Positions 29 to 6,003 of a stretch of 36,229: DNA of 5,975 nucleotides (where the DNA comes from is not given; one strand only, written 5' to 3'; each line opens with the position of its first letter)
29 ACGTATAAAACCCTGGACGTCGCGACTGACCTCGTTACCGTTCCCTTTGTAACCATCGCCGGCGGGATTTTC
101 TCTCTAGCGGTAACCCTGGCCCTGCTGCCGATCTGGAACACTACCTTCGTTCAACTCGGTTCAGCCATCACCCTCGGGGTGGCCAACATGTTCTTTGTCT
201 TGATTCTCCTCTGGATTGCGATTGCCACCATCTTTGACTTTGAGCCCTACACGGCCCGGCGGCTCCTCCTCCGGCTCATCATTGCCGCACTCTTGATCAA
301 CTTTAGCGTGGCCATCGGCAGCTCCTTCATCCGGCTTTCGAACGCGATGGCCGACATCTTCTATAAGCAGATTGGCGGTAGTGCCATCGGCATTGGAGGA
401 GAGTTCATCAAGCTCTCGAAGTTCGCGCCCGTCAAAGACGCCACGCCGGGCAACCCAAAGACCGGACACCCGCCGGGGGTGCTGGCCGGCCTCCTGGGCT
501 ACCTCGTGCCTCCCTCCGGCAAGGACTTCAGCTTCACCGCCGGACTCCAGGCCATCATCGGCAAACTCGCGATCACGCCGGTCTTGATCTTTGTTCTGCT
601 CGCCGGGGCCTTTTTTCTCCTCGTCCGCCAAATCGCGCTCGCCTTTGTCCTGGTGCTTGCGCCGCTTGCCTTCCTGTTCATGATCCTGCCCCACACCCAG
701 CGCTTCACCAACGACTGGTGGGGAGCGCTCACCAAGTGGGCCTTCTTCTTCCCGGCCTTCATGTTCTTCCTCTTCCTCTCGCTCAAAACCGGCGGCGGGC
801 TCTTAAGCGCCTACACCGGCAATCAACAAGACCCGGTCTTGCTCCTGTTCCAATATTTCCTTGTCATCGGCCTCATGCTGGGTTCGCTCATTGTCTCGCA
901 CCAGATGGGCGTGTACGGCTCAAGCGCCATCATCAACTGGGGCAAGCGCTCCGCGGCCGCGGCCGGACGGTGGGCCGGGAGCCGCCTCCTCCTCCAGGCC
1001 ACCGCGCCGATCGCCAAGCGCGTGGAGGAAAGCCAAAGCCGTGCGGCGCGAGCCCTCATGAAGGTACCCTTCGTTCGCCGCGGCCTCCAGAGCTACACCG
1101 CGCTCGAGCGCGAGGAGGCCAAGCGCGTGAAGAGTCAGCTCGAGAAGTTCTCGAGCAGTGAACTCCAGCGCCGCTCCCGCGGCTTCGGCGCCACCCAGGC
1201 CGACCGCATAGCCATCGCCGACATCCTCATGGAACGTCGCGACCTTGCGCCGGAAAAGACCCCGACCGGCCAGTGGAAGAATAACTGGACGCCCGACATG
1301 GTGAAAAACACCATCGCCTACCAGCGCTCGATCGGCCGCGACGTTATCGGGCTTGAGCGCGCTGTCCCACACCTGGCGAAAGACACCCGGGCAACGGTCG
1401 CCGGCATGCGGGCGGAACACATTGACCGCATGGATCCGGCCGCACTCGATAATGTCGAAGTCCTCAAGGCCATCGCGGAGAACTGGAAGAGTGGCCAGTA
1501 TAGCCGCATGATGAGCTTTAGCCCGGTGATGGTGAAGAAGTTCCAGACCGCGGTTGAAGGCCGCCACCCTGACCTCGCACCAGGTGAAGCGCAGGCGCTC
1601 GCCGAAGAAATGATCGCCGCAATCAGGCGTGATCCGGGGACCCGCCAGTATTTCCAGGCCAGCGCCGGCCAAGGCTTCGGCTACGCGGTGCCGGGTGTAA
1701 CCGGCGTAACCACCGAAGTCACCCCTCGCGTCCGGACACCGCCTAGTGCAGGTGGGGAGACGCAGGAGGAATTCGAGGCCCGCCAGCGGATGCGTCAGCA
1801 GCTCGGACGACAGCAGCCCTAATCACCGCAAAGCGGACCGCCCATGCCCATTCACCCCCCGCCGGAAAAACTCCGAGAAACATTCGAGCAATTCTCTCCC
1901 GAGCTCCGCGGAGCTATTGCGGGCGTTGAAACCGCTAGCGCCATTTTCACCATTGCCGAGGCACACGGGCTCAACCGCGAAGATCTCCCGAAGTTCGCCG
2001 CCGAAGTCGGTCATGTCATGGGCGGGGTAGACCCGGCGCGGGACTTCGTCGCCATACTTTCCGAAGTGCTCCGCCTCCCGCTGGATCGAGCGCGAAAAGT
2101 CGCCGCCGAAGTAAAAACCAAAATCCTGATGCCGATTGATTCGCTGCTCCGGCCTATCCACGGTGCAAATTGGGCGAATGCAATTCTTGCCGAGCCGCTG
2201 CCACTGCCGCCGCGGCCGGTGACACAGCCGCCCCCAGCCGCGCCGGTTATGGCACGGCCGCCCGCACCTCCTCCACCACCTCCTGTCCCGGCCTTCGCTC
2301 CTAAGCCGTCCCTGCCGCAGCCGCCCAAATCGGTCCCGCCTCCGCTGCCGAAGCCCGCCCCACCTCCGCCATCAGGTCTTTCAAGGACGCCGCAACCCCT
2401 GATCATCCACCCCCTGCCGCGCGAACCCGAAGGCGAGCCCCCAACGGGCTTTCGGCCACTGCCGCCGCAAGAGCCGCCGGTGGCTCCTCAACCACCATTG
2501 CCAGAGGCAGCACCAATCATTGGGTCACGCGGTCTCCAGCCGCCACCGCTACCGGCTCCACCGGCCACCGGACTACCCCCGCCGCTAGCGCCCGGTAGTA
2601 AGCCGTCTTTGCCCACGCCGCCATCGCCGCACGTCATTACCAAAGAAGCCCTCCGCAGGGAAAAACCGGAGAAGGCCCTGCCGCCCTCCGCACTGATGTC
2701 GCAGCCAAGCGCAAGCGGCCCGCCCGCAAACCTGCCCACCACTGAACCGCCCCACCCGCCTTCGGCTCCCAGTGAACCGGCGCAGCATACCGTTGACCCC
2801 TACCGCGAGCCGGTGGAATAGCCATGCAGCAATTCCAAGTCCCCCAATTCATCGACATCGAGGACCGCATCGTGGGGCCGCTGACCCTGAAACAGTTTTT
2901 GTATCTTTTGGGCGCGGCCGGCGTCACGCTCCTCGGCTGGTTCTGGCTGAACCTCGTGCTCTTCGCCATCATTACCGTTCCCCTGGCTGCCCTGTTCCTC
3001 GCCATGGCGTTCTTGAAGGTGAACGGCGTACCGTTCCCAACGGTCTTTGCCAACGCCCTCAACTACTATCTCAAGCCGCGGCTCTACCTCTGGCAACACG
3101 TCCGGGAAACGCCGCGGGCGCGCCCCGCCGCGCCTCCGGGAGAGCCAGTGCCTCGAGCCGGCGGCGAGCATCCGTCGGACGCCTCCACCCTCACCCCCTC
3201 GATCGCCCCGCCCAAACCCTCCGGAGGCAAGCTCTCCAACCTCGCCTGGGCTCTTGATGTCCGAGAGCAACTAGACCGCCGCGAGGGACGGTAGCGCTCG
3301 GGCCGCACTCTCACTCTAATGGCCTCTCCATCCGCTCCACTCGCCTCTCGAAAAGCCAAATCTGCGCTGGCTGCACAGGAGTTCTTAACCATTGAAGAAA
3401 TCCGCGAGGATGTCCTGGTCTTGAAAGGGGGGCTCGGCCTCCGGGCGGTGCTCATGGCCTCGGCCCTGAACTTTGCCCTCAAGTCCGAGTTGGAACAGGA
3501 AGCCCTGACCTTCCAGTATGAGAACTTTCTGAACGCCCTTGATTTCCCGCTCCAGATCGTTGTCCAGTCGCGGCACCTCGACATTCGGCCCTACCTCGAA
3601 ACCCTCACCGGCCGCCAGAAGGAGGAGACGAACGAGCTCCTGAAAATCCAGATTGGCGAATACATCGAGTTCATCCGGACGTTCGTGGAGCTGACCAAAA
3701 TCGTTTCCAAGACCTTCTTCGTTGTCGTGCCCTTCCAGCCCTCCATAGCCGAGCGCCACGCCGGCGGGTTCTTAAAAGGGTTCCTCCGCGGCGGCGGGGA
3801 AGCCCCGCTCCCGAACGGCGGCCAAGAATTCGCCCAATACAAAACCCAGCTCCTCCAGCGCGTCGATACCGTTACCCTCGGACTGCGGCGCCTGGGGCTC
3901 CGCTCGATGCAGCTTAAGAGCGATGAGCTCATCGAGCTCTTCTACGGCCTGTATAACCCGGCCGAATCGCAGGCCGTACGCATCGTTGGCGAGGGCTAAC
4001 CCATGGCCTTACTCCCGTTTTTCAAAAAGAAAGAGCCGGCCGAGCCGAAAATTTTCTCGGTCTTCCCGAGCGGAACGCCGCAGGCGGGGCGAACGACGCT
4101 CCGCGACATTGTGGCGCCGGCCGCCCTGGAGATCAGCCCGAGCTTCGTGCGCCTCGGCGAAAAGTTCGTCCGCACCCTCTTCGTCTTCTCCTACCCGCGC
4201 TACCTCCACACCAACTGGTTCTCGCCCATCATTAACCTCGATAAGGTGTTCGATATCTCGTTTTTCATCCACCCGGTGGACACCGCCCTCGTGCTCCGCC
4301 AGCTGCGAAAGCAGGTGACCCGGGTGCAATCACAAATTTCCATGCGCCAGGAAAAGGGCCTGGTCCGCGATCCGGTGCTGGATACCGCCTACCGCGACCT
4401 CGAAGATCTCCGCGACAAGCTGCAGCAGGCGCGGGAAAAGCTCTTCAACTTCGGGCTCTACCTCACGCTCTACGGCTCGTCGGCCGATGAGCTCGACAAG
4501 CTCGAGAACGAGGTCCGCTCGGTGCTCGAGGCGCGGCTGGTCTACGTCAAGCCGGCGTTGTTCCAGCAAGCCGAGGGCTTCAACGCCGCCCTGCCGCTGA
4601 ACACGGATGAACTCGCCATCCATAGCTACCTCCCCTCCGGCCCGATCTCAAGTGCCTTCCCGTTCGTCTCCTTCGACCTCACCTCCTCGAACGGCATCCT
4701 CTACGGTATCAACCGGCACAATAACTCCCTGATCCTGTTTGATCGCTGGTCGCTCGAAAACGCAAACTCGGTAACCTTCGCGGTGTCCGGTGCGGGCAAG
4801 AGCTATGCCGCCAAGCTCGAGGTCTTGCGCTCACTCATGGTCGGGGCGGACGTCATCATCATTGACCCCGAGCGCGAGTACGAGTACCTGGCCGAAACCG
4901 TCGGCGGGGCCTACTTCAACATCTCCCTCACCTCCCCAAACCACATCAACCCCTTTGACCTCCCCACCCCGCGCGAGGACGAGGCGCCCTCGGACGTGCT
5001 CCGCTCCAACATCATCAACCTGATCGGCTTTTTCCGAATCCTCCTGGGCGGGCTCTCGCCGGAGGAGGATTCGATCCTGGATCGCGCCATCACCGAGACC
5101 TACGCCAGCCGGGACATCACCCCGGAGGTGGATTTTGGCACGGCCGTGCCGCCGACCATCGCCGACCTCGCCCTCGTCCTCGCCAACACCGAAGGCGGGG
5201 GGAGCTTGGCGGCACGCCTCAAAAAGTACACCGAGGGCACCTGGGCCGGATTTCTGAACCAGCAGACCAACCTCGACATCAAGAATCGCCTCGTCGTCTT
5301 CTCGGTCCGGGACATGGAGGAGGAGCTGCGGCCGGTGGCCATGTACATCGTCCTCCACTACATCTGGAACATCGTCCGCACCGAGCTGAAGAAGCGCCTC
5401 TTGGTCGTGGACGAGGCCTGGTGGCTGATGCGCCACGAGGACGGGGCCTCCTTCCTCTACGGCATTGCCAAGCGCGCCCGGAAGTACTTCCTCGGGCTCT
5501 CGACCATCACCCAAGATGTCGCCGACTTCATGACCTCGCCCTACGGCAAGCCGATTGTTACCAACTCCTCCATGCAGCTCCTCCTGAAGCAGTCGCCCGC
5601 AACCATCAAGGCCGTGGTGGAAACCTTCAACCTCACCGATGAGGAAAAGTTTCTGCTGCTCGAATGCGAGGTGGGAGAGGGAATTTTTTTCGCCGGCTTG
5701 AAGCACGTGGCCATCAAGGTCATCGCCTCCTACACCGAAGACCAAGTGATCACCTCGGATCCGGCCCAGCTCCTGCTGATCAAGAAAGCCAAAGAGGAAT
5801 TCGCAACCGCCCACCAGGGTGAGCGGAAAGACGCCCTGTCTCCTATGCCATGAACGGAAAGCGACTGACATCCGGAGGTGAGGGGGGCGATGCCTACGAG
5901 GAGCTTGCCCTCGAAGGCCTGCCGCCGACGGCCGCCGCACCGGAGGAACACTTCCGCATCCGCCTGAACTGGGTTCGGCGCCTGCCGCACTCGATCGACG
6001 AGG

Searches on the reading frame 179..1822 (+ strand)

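Call 5: search_protein_families(library=pfam, proteins=[window:179-1822:+], max_evalue=0.1)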
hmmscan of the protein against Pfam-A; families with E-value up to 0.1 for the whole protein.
window:179-1822:+ (547 aa): 1 family
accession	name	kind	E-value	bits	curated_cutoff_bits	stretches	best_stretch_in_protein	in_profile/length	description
PF04610.19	TrbL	-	0.0019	18.5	25.9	1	113-235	89-209/215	TrbL/VirB6 plasmid conjugal transfer protein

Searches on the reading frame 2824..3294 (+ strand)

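Call 7: search_protein_families(library=ncbifam, proteins=[window:2824-3294:+], max_evalue=0.1)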
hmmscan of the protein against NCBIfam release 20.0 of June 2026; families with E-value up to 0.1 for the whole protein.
window:2824-3294:+ (156 aa): 1 family
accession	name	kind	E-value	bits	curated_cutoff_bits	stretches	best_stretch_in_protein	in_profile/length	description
NF042935.1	SCO6880_fam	subfamily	0.012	14.6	60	1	16-83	13-79/477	SCO6880 family protein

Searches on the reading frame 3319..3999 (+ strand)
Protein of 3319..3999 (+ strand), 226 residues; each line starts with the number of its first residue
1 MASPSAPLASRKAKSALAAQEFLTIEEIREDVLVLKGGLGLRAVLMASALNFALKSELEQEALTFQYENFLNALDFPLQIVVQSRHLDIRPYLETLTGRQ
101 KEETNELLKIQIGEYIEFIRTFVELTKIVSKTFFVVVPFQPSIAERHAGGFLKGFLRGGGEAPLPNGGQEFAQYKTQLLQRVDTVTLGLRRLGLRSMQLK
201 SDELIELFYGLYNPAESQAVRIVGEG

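Call 5: search_protein_families(library=pfam, proteins=[window:3319-3999:+], max_evalue=0.1)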
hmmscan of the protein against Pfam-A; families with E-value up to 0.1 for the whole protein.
window:3319-3999:+ (226 aa): 0 families

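Call 7: search_protein_families(library=ncbifam, proteins=[window:3319-3999:+], max_evalue=0.1)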
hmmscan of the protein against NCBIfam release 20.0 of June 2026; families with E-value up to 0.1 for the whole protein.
window:3319-3999:+ (226 aa): 2 families
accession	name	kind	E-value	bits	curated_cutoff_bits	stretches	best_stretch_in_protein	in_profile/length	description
NF045975.1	VirB4_plasma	equivalog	6.8e-05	20.7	590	1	25-136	110-232/894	Mbov_0397 family ICE element conjugal transfer ATPase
NF041427.1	TrsD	subfamily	0.0064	16.3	200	1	20-137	16-142/201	TrsD/TraD family conjugative transfer protein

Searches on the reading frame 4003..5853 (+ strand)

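Call 5: search_protein_families(library=pfam, proteins=[window:4003-5853:+], max_evalue=0.1)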
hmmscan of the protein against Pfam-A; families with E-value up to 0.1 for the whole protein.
window:4003-5853:+ (616 aa): 5 families
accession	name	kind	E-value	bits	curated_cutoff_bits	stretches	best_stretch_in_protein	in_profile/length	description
PF19044.6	P-loop_TraG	-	6.6e-26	91.3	25.8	2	409-555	192-345/413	TraG P-loop domain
PF12846.13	AAA_10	-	4e-09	36.4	27.5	2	254-300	22-68/362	AAA-like domain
PF01935.23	DUF87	-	5.7e-06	27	23.2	1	259-320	29-92/220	Helicase HerA, central domain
PF11130.14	TraC_F_IV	-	0.00022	20.8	28.1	1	122-200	297-374/375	TraC protein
PF03135.19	CagE_TrbE_VirB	-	0.066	13.6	21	0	126-200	121-198/204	CagE, TrbE, VirB family, component of type IV transporter system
